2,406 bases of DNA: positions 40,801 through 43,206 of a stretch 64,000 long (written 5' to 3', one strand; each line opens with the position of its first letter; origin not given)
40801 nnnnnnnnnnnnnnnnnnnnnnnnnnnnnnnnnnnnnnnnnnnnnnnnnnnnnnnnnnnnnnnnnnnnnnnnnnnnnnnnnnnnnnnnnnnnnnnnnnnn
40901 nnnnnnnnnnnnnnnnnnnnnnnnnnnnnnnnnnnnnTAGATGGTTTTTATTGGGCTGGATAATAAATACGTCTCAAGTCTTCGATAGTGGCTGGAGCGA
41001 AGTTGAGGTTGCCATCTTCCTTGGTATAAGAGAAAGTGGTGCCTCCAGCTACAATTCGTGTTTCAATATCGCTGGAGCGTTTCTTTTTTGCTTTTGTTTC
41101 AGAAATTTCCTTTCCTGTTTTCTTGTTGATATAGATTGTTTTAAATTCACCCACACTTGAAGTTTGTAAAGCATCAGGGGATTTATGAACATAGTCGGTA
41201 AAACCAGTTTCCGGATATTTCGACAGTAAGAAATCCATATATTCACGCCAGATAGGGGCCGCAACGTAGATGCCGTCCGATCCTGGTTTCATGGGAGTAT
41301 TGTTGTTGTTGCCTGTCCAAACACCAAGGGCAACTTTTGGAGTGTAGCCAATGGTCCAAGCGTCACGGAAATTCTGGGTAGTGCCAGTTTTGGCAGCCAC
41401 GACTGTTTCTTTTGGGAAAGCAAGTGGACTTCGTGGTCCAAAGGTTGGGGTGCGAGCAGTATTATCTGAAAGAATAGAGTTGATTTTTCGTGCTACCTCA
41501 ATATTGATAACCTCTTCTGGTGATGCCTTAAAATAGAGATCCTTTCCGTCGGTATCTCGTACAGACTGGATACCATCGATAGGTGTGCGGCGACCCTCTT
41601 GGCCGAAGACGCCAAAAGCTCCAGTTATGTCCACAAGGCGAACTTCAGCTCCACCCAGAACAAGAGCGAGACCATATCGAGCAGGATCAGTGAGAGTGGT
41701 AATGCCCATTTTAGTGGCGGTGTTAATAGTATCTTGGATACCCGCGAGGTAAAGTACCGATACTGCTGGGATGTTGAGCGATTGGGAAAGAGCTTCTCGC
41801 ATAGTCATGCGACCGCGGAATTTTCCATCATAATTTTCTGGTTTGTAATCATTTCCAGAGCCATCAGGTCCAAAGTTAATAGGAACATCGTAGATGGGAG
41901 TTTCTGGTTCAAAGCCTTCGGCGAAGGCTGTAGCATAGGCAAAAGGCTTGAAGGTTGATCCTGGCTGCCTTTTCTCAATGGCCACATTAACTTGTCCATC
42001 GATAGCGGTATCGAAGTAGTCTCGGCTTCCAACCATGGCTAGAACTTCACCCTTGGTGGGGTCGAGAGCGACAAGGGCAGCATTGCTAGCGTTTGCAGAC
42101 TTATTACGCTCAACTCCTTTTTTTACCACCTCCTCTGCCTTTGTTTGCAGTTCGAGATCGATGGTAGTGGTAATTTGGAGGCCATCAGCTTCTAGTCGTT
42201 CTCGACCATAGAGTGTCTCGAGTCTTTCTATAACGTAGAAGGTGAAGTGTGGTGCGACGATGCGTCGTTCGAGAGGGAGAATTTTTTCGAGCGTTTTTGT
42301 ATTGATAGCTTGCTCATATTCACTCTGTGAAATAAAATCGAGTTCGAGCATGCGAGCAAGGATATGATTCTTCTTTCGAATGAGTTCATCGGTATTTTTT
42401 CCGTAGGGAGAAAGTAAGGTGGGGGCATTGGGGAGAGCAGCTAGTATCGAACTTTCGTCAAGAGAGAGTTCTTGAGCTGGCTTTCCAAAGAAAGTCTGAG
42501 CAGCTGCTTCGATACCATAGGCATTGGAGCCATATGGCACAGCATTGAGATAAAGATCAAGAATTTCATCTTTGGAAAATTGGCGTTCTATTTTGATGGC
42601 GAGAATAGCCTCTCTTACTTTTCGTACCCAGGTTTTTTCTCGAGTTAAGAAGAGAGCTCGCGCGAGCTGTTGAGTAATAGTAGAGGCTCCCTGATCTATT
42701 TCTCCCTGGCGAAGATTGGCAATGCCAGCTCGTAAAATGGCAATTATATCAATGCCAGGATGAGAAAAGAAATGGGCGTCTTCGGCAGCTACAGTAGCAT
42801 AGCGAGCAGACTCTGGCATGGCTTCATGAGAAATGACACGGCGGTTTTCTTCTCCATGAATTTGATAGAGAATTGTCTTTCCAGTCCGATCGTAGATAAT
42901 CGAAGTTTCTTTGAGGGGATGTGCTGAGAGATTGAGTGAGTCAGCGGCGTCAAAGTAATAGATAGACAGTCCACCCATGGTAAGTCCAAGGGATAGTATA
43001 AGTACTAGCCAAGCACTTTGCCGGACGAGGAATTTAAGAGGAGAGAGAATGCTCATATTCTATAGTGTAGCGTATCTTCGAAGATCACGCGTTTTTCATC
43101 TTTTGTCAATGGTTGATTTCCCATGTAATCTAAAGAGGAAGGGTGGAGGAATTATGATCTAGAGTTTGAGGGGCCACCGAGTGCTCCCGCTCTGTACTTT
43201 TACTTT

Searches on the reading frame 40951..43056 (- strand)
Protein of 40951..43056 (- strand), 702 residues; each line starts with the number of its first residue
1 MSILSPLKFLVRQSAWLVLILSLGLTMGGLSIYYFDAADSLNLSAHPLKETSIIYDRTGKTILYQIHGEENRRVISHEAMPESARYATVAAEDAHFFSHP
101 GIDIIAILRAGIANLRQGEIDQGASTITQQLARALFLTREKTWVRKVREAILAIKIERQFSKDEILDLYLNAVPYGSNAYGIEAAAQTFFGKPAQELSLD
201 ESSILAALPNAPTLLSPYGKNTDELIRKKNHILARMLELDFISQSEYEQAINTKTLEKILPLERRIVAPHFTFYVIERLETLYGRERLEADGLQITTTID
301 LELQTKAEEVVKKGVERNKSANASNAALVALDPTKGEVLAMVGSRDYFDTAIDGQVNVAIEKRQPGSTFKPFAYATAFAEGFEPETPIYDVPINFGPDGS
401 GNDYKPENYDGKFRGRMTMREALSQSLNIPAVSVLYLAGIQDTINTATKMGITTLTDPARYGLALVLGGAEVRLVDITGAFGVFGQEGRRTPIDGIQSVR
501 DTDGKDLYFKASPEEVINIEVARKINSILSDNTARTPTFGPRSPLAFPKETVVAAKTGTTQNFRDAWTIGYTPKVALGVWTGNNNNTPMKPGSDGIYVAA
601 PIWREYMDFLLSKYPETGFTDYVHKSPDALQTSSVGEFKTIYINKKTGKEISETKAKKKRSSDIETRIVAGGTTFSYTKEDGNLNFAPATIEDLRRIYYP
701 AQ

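Call 59: search_protein_families(library=pfam, max_evalue=0.00001, proteins=[window:40951-43056:-])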
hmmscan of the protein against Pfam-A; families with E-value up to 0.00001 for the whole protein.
window:40951-43056:- (702 aa): 2 families
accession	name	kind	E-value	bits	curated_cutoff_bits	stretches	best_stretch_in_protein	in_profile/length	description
PF00912.28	Transgly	-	1.4e-60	204.2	27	1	62-236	4-177/178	Transglycosylase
PF00905.27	Transpeptidase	-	1.1e-22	81.1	22.1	1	327-607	2-298/299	Penicillin binding protein transpeptidase domain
